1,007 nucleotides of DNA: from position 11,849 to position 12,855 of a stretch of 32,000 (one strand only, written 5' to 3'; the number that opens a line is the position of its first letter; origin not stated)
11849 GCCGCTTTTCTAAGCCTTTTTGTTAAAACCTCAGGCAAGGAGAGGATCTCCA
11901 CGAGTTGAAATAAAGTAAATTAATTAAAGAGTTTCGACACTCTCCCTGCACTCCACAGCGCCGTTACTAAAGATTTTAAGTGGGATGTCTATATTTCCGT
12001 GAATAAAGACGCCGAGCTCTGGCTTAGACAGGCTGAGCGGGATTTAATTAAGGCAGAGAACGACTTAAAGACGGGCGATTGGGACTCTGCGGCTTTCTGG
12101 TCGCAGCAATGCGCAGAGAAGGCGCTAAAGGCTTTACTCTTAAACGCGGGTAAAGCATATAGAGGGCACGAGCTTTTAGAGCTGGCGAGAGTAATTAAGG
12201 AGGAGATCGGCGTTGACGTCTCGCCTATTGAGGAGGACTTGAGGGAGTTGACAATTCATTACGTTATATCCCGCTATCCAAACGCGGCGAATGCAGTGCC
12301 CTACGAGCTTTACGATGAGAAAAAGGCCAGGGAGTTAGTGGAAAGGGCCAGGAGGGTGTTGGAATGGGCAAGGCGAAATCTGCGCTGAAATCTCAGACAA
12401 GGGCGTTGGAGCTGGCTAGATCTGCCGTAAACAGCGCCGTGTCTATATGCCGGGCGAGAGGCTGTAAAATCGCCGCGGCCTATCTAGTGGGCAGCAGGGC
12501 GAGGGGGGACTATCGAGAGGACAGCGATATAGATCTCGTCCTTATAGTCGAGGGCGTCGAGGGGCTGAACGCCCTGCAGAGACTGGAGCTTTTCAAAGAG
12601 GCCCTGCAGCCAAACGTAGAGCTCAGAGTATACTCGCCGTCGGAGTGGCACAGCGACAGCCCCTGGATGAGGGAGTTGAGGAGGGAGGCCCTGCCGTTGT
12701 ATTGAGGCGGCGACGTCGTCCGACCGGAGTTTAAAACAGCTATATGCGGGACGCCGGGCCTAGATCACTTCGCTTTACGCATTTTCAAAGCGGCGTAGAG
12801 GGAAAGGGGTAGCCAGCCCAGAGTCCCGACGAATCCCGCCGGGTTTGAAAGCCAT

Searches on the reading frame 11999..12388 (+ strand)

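Call 85: search_protein_families(library=pfam, proteins=[window:11999-12388:+], max_evalue=0.001)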
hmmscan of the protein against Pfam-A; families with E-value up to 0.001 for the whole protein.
window:11999-12388:+ (129 aa): 1 family
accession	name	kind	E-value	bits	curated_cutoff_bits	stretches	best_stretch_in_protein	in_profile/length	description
PF05168.19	HEPN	-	4.4e-34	117.6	22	1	5-126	1-116/117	HEPN domain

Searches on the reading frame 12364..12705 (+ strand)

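Call 85: search_protein_families(library=pfam, proteins=[window:12364-12705:+], max_evalue=0.001)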
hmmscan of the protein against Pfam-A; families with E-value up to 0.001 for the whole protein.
window:12364-12705:+ (113 aa): 2 families
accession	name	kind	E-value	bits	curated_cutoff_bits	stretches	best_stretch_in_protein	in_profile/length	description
PF01909.29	NTP_transf_2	-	4.3e-11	43.5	21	1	31-96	10-81/93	Nucleotidyltransferase domain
PF18765.7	Polbeta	-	9e-09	35.8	26.9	1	35-80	12-55/93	Polymerase beta, Nucleotidyltransferase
